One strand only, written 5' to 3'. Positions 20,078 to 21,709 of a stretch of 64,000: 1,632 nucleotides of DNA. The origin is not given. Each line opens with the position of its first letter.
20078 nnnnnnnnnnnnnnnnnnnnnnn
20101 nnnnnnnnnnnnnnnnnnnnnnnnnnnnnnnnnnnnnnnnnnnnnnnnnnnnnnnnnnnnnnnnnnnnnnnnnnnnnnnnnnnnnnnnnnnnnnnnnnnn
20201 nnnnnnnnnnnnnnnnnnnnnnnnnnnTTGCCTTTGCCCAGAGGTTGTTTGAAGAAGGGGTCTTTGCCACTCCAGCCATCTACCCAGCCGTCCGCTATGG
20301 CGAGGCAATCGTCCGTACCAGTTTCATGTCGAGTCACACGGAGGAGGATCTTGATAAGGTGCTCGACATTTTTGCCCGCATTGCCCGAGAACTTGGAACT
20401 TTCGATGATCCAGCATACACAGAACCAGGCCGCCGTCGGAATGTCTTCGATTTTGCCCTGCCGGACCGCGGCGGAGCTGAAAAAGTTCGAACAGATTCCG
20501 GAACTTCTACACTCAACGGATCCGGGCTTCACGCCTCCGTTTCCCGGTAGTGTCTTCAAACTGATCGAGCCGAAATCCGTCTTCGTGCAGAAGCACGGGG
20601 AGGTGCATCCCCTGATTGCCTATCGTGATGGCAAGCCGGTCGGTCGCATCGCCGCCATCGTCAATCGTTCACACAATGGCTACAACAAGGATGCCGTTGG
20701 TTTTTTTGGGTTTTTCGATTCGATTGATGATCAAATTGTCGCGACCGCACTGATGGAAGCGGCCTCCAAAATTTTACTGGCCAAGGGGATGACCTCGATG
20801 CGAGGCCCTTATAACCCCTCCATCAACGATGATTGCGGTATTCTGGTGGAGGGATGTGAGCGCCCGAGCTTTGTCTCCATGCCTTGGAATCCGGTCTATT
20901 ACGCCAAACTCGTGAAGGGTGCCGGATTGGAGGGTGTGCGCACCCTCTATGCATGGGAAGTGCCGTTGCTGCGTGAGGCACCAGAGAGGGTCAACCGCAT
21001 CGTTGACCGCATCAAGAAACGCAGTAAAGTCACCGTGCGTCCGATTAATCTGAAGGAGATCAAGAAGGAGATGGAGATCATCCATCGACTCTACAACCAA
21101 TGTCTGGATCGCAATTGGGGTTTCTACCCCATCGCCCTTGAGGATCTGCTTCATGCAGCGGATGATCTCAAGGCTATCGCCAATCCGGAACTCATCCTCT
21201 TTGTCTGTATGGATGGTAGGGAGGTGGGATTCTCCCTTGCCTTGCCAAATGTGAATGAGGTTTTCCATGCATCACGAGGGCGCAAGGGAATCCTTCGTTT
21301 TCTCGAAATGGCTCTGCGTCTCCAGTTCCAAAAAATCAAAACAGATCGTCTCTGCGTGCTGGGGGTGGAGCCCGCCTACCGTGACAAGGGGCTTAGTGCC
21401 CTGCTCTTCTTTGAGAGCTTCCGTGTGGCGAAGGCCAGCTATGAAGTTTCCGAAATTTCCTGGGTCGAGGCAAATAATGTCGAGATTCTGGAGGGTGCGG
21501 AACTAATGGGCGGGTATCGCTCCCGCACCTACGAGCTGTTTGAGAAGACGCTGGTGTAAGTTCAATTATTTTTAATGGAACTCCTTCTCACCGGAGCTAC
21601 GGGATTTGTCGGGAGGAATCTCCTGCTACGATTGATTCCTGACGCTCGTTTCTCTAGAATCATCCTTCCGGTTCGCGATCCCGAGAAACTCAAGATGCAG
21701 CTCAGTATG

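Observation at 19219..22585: Spt-like synthase + large GNAT + extended SDR: candidate sphingoid-base/ceramide (or sulfonolipid) lipid cluster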

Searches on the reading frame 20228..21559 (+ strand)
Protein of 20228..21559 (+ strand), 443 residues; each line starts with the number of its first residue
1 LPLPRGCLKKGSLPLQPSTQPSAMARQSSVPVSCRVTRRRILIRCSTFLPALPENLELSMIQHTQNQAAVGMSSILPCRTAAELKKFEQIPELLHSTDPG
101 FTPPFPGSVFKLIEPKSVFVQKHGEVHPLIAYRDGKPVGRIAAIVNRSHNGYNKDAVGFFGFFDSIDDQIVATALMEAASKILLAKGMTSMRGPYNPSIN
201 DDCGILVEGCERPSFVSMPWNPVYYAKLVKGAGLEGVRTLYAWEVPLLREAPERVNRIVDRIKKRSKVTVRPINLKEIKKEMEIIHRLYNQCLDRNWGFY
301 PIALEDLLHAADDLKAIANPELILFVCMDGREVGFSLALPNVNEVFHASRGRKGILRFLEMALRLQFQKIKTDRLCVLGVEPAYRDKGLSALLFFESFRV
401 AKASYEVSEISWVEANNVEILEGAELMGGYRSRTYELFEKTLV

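Call 3: search_protein_families(library=pfam, proteins=[window:20228-21559:+], max_evalue=0.01)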
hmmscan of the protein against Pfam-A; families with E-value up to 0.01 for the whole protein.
window:20228-21559:+ (443 aa): 1 family
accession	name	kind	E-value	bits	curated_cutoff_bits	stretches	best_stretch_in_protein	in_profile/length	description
PF00583.31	Acetyltransf_1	-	2.6e-05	24.9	20.7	0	102-189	13-94/116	Acetyltransferase (GNAT) family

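Call 4: search_protein_families(library=ncbifam, proteins=[window:20228-21559:+], max_evalue=0.01)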
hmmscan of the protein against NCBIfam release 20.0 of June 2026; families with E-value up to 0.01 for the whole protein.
window:20228-21559:+ (443 aa): 0 families

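Call 6: search_solved_structures(query=window:20405-21559:+, max_evalue=1)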
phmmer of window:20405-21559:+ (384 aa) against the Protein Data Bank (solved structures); distinct sequences matched with E-value up to 1: 4.
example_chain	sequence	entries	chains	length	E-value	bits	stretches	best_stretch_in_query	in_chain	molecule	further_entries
3e0r_A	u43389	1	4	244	0.16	14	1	185-260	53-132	C3-degrading proteinase (CppA protein)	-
5kga_A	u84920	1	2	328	0.71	12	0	318-361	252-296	Predicted acetyltransferase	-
5kgh_A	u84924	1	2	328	0.81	11.8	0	318-362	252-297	Predicted acetyltransferase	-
5kf1_A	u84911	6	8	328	0.95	11.5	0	318-361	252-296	Predicted acetyltransferase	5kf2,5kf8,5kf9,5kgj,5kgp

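Call 8: find_homologous_proteins(query=window:20405-21559:+, max_evalue=0.00001)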
Query window:20405-21559:+ (384 aa): 2223 proteins with E <= 0.00001 among 6035 candidates; the best 120 are listed.
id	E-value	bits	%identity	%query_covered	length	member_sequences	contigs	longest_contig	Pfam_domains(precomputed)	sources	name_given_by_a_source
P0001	7.0e-228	774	88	100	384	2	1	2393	-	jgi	jgi:hypothetical protein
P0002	2.1e-225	766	87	100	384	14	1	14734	-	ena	-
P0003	1.5e-218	743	85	100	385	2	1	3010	-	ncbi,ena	-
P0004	3.9e-215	732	100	84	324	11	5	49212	-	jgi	-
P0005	1.2e-214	730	86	97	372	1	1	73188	-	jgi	jgi:hypothetical protein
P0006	2.3e-203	693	78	100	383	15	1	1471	-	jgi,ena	-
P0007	1.1e-202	691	77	100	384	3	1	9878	PF00583.32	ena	-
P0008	1.9e-202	690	77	100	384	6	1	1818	-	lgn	-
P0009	4.1e-202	689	77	100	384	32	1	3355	-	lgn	-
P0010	6.1e-201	685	77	100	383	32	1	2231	PF00583.32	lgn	-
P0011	1.0e-200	685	77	100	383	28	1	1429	PF00583.32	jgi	-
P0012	1.5e-200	684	76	100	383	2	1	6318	PF00583.32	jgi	jgi:hypothetical protein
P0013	2.7e-200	683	77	99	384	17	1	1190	PF00583.32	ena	-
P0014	4.2e-200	683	77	100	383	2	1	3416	-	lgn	-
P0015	1.6e-197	674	75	100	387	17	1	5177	-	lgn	-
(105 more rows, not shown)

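Call 19: find_encoding_contigs(protein=P0004, flank=10000, max_places=4)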
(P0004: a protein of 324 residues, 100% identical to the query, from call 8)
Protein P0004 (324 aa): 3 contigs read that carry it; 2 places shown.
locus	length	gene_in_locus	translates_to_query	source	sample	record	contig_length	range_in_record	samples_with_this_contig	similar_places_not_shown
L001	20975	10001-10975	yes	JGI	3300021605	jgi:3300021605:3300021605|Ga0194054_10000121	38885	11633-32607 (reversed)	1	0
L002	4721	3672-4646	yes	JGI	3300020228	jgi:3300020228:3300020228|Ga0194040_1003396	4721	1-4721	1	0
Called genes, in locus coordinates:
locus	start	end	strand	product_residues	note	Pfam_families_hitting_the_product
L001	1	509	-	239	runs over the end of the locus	PF14622:Ribonucleas_3_3, PF00636:Ribonuclease_3, PF00035:dsrm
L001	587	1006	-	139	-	-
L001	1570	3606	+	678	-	PF07589:PEP_exosort_dom (weak)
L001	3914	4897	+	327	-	-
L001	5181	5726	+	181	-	PF07589:PEP_exosort_dom (weak)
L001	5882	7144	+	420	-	-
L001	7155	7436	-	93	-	-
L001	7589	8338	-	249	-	PF09865:DUF2092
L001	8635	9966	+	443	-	PF00155:Aminotran_1_2, PF01212:Beta_elim_lyase (faint)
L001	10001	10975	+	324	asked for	-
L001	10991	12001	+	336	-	PF01370:Epimerase, PF04321:RmlD_sub_bind (weak), PF07993:NAD_binding_4 (faint)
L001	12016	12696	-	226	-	PF02622:DUF179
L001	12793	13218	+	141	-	PF03946:Ribosomal_L11_N, PF00298:Ribosomal_L11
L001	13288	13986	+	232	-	PF00687:Ribosomal_L1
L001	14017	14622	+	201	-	PF00466:Ribosomal_L10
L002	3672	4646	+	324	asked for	-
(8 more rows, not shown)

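Call 25: search_protein_representatives(protein=window:20405-21559:+)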
Query: 384 residues. Proteins with E-value up to 0.001 (for the whole library): 5571; up to 1e-10: 3065; up to 1e-30: 865. The best 150 are listed.
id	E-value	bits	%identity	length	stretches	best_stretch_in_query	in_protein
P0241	1.7e-105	369.5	32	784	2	20-380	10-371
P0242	3.7e-98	345.3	43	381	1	15-382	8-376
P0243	7.3e-97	341.1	42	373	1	16-384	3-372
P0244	2.0e-95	336.3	46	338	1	54-383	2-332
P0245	2.6e-93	329.4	49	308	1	78-383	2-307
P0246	7.8e-90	317.9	42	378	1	20-382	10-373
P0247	5.3e-88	311.9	42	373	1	16-382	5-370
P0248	1.4e-85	304.0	42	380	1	20-383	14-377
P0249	2.6e-84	299.7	42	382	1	18-381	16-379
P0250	7.9e-82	291.6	40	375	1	16-382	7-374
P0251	7.6e-78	278.5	42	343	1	54-383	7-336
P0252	3.5e-76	273.0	37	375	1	15-384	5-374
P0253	3.9e-72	259.7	35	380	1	21-383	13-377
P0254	1.2e-71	258.1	38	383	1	16-382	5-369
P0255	1.7e-70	254.3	37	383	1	12-383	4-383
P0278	4.5e-63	229.9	38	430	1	23-379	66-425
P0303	3.1e-59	217.2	36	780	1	22-382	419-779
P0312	1.6e-58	214.9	36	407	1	63-380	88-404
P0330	4.8e-57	210.0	33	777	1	23-381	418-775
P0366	7.6e-55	202.8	31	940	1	17-382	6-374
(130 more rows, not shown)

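Call 26: search_protein_families(library=pfam, proteins=[P0241, P0303, P0330, P0366, P0278, P0312], max_evalue=0.001)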
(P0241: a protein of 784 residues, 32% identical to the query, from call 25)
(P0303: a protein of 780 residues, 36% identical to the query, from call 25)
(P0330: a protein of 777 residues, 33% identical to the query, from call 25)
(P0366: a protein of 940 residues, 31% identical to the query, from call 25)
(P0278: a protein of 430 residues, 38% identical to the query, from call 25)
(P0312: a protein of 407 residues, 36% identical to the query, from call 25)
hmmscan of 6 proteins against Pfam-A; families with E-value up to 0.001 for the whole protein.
P0241 (784 aa): 3 families
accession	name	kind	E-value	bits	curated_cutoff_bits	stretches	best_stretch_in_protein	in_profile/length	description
PF00583.31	Acetyltransf_1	-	2.1e-15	57.4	20.7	2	252-356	31-111/116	Acetyltransferase (GNAT) family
PF13508.13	Acetyltransf_7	-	2e-08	35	27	0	658-740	4-57/84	Acetyltransferase (GNAT) domain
PF13673.13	Acetyltransf_10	-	0.00036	20.9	23.6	0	290-335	44-83/128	Acetyltransferase (GNAT) domain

P0303 (780 aa): 5 families
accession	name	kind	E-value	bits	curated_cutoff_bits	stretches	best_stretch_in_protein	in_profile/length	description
PF00155.27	Aminotran_1_2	-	3.8e-57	194.5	19.7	1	57-396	4-361/361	Aminotransferase class I and II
PF01212.27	Beta_elim_lyase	-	6.8e-07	29.3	27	1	102-278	35-224/288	Beta-eliminating lyase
PF01053.26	Cys_Met_Meta_PP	-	1.2e-06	27.8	27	1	101-228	54-181/381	Cys/Met metabolism PLP-dependent enzyme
PF00583.31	Acetyltransf_1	-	5e-05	24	20.7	0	623-766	4-115/116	Acetyltransferase (GNAT) family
PF01041.23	DegT_DnrJ_EryC1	-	0.00012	21.9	19.8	1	101-227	26-152/360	DegT/DnrJ/EryC1/StrS aminotransferase family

P0330 (777 aa): 3 families
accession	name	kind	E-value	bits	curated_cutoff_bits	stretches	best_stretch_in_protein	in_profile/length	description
PF00155.27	Aminotran_1_2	-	3.1e-63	214.6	19.7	1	42-384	2-361/361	Aminotransferase class I and II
PF01053.26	Cys_Met_Meta_PP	-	7.7e-06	25.1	27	1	74-215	43-180/381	Cys/Met metabolism PLP-dependent enzyme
PF01212.27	Beta_elim_lyase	-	0.00022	21.1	27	1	90-259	36-217/288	Beta-eliminating lyase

P0366 (940 aa): 2 families
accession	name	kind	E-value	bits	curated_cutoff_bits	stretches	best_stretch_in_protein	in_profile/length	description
PF00501.34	AMP-binding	-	4.6e-67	226.9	29.9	1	398-785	4-384/384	AMP-binding enzyme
PF23024.1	AMP-dom_DIP2-like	-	8e-12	45.6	27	1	829-928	2-93/110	Disco-interacting protein 2-like, AMP domain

P0278 (430 aa): 2 families
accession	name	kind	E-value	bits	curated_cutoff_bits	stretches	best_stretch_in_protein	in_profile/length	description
PF00583.31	Acetyltransf_1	-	1.1e-05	26.1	20.7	0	274-392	4-93/116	Acetyltransferase (GNAT) family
PF13480.13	Acetyltransf_6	-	3.2e-05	24.6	22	0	250-328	13-90/143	Acetyltransferase (GNAT) domain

P0312 (407 aa): 1 family
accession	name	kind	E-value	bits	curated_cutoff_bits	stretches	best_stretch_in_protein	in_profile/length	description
PF00583.31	Acetyltransf_1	-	1.1e-06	29.3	20.7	0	285-383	31-105/116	Acetyltransferase (GNAT) family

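Call 31: find_related_loci(query=A2, collection=genome_contigs, flank=10000)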
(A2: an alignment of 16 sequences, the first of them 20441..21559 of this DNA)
Query A2 (372 aa) in genome_contigs; peptide patterns used: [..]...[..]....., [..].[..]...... (x = any residue, [..] = any of these).
600 stretches matched a pattern (row limit reached: there are more); 551 encode a relative of the query (tblastn E <= 1e-3); the best 80 are kept; 80 distinct loci.
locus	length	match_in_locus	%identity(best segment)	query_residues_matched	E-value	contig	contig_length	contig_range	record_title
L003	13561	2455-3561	77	3-371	0e+0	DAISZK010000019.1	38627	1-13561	MAG TPA_asm: Chthoniobacterales bacterium isolate CTOTU22592 NODE_35_length_38627_cov_9.559784, whole genome shotgun seq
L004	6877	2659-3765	77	3-371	0e+0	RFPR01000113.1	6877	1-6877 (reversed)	MAG: Proteobacteria bacterium isolate WB4_3_0938 contig_100_112, whole genome shotgun sequence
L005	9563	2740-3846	69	3-371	1e-175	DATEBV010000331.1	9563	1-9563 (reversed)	MAG TPA_asm: Chthoniobacterales bacterium isolate SMAG_U8253 k141_912484, whole genome shotgun sequence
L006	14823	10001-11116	49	1-371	5e-121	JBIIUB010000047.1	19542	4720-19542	MAG: Terrimicrobiaceae bacterium isolate ME2004-08-06_3300043437_group2_bin143 Rohwer_bin2585_scaffold_2235_c1, whole ge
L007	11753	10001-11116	48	1-371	4e-120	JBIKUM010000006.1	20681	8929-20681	MAG: Terrimicrobiaceae bacterium isolate ME2015-08-11_3300044626_group6_bin71 Rohwer_bin2596_scaffold_1897_c1, whole gen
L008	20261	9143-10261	47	1-371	8e-120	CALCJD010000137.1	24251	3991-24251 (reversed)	MAG TPA_asm: uncultured Spartobacteria bacterium isolate SRR4028131_bin.86_CONCOCT_v1.1_MAG genome assembly, contig: ERZ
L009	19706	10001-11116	48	3-372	3e-119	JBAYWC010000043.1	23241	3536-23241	MAG: Terrimicrobiaceae bacterium isolate SO_2016_LW3_74 scaffold03181_LW162_2016, whole genome shotgun sequence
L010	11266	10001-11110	49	3-371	5e-119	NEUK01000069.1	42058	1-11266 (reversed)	MAG: Spartobacteria bacterium AMD-G4 Spartobacteria-AMD-G4-C69, whole genome shotgun sequence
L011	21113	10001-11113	48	1-371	2e-117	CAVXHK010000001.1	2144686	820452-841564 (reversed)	MAG: uncultured Verrucomicrobiae bacterium isolate MFD03250.bin.1.133 genome assembly, contig: contig_1646, whole genome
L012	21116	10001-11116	46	1-371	2e-116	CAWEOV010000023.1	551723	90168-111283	MAG: uncultured Verrucomicrobiae bacterium isolate MFD02242.bin.1.322 genome assembly, contig: contig_7401, whole genome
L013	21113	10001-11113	47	1-371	9e-115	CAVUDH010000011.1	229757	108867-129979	MAG: uncultured Verrucomicrobiae bacterium isolate MFD03250.bin.2.59 genome assembly, contig: contig_18138, whole genome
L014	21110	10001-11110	46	3-371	9e-114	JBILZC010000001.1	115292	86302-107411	MAG: Terrimicrobiaceae bacterium isolate ME2019-04-24_3300042353_group8_bin52 Rohwer_bin2613_scaffold_5_c1, whole genome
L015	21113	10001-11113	49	1-371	5e-113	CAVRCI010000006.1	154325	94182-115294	MAG: uncultured Verrucomicrobiae bacterium isolate MFD03250.bin.1.70 genome assembly, contig: contig_22196, whole genome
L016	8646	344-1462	46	1-372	6e-111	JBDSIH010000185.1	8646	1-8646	MAG: Chthoniobacterales bacterium isolate cluster1_bin.295 k127_12859247, whole genome shotgun sequence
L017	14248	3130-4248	47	1-371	9e-111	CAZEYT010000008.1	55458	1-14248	MAG TPA_asm: uncultured Chthoniobacterales bacterium isolate SRP242652_co2_96 genome assembly, contig: NODE_738_length_5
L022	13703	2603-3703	41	7-372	1e-97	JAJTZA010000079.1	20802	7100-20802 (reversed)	MAG: Terrimicrobiaceae bacterium isolate DTUVER3 79-Genome54, whole genome shotgun sequence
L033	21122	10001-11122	38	3-371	1e-78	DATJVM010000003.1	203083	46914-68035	MAG TPA_asm: Gemmatimonadales bacterium isolate SMAG_U15073 k141_3080273, whole genome shotgun sequence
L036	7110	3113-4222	38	1-368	3e-77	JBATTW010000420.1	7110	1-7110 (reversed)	MAG: Bacteroidota bacterium isolate MFD13193_ilm_asm_bin13 k127_367206, whole genome shotgun sequence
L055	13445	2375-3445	39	13-371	6e-83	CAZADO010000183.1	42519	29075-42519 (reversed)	MAG TPA_asm: uncultured Alphaproteobacteria bacterium isolate SRP185410_co1_298 genome assembly, contig: k141_797157, wh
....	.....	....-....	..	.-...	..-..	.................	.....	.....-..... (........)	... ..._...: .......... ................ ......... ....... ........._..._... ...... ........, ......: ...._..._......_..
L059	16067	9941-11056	36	3-371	5e-75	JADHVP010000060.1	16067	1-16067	MAG: Ignavibacteria bacterium isolate BS750m-G4 BS-750m-C5939, whole genome shotgun sequence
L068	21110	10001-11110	35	1-371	6e-74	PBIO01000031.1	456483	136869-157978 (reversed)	MAG: Halobacteriovorax sp. isolate SP2999 MHASMcontig_3215456, whole genome shotgun sequence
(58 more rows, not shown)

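Call 39: search_protein_families(library=pfam, proteins=[L033:12027-12998:+, L033:13561-14349:+, L033:14958-15989:+, L033:14444-14974:+, L036:4276-5202:+, L068:12102-12905:+, L068:7922-8671:+], max_evalue=0.001)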
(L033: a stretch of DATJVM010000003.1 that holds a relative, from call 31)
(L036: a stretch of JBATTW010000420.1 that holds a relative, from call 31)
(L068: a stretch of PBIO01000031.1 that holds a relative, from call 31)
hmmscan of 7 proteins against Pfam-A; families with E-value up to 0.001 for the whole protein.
L033:12027-12998:+ (323 aa): 2 families
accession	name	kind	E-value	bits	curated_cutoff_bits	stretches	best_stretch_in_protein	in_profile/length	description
PF14378.12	PAP2_3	-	4.8e-17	62.8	27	1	142-290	31-189/190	PAP2 superfamily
PF01569.27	PAP2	-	2e-07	31.3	27.2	1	193-293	18-122/130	PAP2 superfamily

L033:13561-14349:+ (262 aa): 0 families

L033:14958-15989:+ (343 aa): 1 family
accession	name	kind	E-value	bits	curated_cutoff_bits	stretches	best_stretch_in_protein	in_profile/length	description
PF13490.11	zf-HC2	-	2.7e-07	31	22.2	1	7-36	6-35/35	Putative zinc-finger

L033:14444-14974:+ (176 aa): 4 families
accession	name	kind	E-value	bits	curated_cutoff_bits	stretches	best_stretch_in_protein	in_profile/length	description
PF08281.18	Sigma70_r4_2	-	6.9e-13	48.5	25.7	1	109-160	2-54/54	Sigma-70, region 4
PF04542.20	Sigma70_r2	-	1.6e-09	37.8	24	1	14-76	1-70/71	Sigma-70 region 2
PF04545.22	Sigma70_r4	-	0.00015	21.7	24.1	1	114-160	1-48/50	Sigma-70, region 4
PF00196.25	GerE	-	0.00029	20.8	23.5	1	117-160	2-45/57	Bacterial regulatory proteins, luxR family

L036:4276-5202:+ (308 aa): 1 family
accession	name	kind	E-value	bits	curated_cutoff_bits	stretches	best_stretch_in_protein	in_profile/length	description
PF01063.24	Aminotran_4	-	5.5e-48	164.2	28.5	1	37-267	3-223/223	Amino-transferase class IV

L068:12102-12905:+ (267 aa): 2 families
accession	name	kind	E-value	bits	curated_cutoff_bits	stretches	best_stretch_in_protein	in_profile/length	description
PF13472.12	Lipase_GDSL_2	-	1.3e-12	49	32.9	1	39-249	1-177/178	GDSL-like Lipase/Acylhydrolase family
PF00657.28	Lipase_GDSL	-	7.5e-08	33.2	23.6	1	208-255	152-208/208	GDSL-like Lipase/Acylhydrolase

L068:7922-8671:+ (249 aa): 1 family
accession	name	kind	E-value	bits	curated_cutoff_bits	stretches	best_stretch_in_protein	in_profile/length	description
PF07238.19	PilZ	-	3.8e-07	30.8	22.5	1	120-228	1-99/102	PilZ domain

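Call 44: predict_structure(alignment_id=A3)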
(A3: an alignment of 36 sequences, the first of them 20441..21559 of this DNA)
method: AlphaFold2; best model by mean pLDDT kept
length: 372 residues; sequences in the alignment: 36
mean_pLDDT: 89.3   pTM: 0.87
mean pLDDT of the five models: 89.3, 86.2, 86.2, 86.2, 85.8
residues with pLDDT >= 90: 227; 70-90: 134; 50-70: 11; < 50: 0
segments of 3 or more residues with pLDDT < 50: none
pLDDT, mean of each block of 10 residues (from residue 1): 91 93 93 80 83 94 97 94 94 97 98 98 84 90 89 97 95 89 82 82 91 92 71 83 71 91 92 92 89 92 89 85 90 92 82 88 96 91
secondary structure, 60 per line:
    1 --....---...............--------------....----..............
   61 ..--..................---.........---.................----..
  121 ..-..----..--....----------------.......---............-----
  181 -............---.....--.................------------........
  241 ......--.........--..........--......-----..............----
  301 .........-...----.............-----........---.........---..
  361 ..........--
elements in order: E3-6 H10-24 H39-42 H47-52 E53-62 E65-75 H76-82 E86-94 H98-114 E119-122 E134-137 H154-160 E164-175 H182-193 E197-201 H204-220 H233-246 E252-257 E260-269 H272-277 H283-296 E301-309 H318-330 E336-343 H347-355 E359-370
